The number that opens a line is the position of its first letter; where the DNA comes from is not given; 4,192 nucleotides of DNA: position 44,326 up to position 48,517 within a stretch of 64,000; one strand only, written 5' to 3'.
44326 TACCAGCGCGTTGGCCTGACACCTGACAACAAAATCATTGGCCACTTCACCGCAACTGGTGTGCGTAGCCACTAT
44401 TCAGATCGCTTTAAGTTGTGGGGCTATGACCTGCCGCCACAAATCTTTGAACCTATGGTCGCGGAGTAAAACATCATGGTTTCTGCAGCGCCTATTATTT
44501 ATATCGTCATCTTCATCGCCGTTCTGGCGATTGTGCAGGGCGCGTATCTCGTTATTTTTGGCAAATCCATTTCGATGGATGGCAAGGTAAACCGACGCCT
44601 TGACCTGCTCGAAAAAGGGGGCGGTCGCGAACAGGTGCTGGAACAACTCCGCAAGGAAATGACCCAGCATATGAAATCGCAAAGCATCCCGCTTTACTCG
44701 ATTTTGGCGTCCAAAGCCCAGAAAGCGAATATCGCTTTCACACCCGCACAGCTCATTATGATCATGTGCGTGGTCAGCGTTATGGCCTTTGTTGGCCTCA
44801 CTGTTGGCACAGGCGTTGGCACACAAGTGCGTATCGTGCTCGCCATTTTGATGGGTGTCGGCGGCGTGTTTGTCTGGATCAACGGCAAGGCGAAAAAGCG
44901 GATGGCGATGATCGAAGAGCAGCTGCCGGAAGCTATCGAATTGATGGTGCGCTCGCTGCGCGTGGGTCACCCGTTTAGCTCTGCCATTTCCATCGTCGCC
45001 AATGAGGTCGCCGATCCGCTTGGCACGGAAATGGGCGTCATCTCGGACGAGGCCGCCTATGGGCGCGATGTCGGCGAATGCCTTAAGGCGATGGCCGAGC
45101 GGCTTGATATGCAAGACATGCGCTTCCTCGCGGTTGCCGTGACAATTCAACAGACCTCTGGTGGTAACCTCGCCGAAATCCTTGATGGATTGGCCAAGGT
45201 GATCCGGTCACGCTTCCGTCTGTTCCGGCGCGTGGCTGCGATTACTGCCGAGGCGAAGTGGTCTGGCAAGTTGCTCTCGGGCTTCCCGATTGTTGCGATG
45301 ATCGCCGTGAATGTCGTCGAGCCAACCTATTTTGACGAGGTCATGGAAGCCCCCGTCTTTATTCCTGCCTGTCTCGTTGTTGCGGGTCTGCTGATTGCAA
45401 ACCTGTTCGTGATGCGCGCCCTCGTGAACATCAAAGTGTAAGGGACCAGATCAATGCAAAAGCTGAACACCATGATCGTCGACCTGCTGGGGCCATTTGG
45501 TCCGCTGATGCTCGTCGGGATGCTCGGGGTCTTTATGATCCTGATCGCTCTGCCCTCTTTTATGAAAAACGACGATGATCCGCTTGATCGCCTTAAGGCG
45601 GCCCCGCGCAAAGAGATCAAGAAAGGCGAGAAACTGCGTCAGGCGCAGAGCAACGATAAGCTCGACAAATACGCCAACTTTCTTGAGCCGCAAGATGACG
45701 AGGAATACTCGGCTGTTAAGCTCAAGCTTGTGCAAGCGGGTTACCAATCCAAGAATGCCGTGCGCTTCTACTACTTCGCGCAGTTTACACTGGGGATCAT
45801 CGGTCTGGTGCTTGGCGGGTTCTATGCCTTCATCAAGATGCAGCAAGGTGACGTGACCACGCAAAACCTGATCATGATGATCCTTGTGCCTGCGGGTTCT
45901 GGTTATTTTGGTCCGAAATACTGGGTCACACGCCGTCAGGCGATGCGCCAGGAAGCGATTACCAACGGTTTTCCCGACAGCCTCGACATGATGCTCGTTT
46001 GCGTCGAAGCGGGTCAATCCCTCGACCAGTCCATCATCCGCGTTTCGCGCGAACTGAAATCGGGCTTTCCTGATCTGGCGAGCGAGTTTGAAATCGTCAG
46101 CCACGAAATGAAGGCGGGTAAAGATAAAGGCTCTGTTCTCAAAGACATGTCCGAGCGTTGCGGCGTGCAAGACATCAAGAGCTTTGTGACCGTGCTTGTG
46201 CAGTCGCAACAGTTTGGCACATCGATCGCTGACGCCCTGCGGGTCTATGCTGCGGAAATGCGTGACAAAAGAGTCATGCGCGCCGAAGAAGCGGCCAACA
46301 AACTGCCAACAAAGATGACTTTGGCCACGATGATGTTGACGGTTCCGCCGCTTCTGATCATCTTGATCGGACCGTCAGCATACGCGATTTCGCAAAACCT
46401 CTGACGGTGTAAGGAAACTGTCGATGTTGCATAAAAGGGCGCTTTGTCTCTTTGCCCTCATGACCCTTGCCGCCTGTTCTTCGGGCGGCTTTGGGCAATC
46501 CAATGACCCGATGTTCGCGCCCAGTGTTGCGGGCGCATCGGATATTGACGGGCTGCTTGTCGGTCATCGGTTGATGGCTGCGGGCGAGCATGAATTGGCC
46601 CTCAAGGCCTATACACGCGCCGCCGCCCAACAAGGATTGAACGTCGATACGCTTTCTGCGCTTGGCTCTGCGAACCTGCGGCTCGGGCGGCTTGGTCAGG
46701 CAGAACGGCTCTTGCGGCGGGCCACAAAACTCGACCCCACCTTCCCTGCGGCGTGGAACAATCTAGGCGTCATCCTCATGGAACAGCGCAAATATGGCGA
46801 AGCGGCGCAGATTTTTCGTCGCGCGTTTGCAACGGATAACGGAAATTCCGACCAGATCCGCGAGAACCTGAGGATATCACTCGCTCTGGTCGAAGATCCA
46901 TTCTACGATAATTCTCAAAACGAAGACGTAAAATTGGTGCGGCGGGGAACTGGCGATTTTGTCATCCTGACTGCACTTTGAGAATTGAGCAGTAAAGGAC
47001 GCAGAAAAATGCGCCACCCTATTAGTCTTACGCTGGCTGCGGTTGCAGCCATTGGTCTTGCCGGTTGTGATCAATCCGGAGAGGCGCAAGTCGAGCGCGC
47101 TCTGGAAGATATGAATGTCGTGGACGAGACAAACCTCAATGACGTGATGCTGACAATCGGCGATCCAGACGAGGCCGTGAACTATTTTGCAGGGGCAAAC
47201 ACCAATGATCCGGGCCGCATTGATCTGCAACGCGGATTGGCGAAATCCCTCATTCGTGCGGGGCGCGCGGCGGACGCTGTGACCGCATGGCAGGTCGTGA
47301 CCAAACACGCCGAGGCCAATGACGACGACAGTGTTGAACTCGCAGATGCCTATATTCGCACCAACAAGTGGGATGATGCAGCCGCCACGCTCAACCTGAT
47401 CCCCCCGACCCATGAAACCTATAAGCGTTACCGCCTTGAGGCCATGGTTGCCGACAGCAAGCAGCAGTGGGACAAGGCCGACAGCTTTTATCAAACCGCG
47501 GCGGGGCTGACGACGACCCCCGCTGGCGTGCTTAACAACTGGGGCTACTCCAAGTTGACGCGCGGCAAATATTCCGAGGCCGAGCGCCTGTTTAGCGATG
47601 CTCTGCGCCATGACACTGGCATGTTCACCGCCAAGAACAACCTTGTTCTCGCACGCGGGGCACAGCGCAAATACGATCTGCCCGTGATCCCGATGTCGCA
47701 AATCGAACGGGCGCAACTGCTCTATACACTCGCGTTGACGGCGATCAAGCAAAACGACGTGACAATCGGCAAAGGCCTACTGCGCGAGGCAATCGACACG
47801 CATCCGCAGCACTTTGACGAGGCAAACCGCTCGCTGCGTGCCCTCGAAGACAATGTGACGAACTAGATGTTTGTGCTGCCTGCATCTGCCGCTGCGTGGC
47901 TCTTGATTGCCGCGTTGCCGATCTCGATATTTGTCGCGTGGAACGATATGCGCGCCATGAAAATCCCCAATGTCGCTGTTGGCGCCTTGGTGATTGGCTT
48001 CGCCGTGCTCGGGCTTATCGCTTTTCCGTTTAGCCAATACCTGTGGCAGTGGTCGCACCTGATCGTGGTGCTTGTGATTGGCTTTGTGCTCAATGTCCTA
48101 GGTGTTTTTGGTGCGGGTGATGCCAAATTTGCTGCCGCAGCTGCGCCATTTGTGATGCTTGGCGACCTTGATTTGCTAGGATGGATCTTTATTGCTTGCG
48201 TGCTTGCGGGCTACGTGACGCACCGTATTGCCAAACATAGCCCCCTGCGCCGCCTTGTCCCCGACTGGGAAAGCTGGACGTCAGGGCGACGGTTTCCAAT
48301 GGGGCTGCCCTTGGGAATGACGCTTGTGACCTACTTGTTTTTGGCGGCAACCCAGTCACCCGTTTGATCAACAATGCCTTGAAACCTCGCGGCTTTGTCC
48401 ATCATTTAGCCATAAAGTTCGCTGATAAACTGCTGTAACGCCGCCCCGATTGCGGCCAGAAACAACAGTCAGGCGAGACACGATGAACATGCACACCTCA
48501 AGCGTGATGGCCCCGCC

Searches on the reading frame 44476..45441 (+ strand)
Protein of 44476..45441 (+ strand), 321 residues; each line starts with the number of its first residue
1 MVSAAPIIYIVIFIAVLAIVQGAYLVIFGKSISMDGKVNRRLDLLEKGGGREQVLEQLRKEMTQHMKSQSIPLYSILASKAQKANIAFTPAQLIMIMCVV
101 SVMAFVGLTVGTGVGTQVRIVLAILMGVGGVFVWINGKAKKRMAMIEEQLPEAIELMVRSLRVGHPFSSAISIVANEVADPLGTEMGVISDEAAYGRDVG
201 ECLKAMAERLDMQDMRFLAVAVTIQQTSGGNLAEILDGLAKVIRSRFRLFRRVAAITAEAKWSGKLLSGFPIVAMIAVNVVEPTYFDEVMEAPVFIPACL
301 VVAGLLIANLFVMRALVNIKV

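Call 6: search_protein_families(library=pfam, proteins=[window:44476-45441:+], max_evalue=0.001)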
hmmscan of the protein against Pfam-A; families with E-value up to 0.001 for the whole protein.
window:44476-45441:+ (321 aa): 2 families
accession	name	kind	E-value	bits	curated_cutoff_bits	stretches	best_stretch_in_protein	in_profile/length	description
PF19360.4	TadB_TadC_N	-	2.8e-69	231.9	27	1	2-142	3-143/143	TadB/TadC N-terminal domain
PF00482.28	T2SSF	-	6.6e-12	45.9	25.2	1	154-277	2-122/125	Type II secretion system (T2SS), protein F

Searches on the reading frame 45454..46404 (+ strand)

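Call 6: search_protein_families(library=pfam, proteins=[window:45454-46404:+], max_evalue=0.001)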
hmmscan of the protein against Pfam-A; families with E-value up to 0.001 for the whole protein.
window:45454-46404:+ (316 aa): 1 family
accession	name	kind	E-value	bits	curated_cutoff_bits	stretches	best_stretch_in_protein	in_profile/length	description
PF00482.28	T2SSF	-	3.1e-17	63.1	25.2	1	177-305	2-124/125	Type II secretion system (T2SS), protein F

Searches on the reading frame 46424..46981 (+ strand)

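Call 6: search_protein_families(library=pfam, proteins=[window:46424-46981:+], max_evalue=0.001)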
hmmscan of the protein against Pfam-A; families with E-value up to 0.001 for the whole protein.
window:46424-46981:+ (185 aa): 13 families
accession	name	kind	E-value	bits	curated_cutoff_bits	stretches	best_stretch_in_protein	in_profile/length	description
PF13432.12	TPR_16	-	7.4e-16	58.7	32.7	2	79-138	2-61/65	Tetratricopeptide repeat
PF07719.23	TPR_2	-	4.4e-15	54.9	27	2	108-139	1-32/34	Tetratricopeptide repeat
PF00515.34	TPR_1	-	7.2e-14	51.4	27.8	1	109-135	2-28/34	Tetratricopeptide repeat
PF13428.12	TPR_14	-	2.6e-12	46.5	23.5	1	77-115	4-42/44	Tetratricopeptide repeat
PF13414.12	TPR_11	-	3.6e-11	43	26.8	1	87-121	7-41/42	TPR repeat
PF13431.12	TPR_17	-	1.9e-10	40.6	24.4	1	96-128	1-33/34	Tetratricopeptide repeat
PF13176.12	TPR_7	-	2e-10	40.4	27.9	0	110-141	1-32/36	Tetratricopeptide repeat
PF14559.12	TPR_19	-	2.1e-10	41.2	25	1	50-111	1-62/68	Tetratricopeptide repeat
PF13181.12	TPR_8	-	4e-10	39.5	25.7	0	110-136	3-29/34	Tetratricopeptide repeat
PF13424.12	TPR_12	-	5.1e-08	33.4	30.1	0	50-104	13-75/77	Tetratricopeptide repeat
PF13374.12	TPR_10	-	4e-06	27.1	27.5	1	112-136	6-30/42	Tetratricopeptide repeat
PF25063.1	ARM_TT21_C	-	5.2e-06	26.9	35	1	81-144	102-165/209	Tetratricopeptide repeat protein 21 C-terminal ARM domain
PF23914.1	TPR_CcmH_CycH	-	1.3e-05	25.5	42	1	44-134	54-147/158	Cytochrome c-type biogenesis protein H TPR domain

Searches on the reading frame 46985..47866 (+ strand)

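Call 6: search_protein_families(library=pfam, proteins=[window:46985-47866:+], max_evalue=0.001)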
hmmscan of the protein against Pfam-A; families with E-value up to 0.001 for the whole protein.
window:46985-47866:+ (293 aa): 10 families
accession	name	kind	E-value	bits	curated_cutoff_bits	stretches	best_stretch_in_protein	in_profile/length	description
PF14559.12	TPR_19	-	5.6e-15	55.9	25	2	59-101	5-47/68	Tetratricopeptide repeat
PF07719.23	TPR_2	-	1.6e-12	47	27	0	181-210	2-31/34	Tetratricopeptide repeat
PF13432.12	TPR_16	-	1.7e-10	41.6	32.7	0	59-102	11-53/65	Tetratricopeptide repeat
PF13428.12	TPR_14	-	5.1e-10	39.5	23.5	0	55-87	11-43/44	Tetratricopeptide repeat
PF13176.12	TPR_7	-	8.5e-09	35.3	27.9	0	118-135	4-21/36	Tetratricopeptide repeat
PF13174.12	TPR_6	-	3.1e-08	34.2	26.3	0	246-275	3-32/33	Tetratricopeptide repeat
PF13424.12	TPR_12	-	2.7e-05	24.7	30.1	0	182-209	5-32/77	Tetratricopeptide repeat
PF23914.1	TPR_CcmH_CycH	-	0.00027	21.3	42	0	51-116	56-121/158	Cytochrome c-type biogenesis protein H TPR domain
PF00515.34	TPR_1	-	0.00045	20.4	27.8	0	182-210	3-31/34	Tetratricopeptide repeat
PF12895.13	ANAPC3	-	0.00098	19.8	27.2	0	85-136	29-79/82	Anaphase-promoting complex, cyclosome, subunit 3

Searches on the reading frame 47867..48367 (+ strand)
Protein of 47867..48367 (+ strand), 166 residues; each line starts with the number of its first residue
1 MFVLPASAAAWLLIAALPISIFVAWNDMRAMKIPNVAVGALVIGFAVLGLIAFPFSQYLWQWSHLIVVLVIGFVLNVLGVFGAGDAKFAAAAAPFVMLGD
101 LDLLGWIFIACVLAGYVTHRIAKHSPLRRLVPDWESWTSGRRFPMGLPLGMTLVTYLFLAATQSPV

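Call 6: search_protein_families(library=pfam, proteins=[window:47867-48367:+], max_evalue=0.001)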
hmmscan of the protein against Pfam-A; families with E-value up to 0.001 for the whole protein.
window:47867-48367:+ (166 aa): 1 family
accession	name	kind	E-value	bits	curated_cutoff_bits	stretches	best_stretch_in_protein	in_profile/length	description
PF01478.23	Peptidase_A24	-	2.8e-08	34.6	26.5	1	17-117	4-102/104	Type IV leader peptidase family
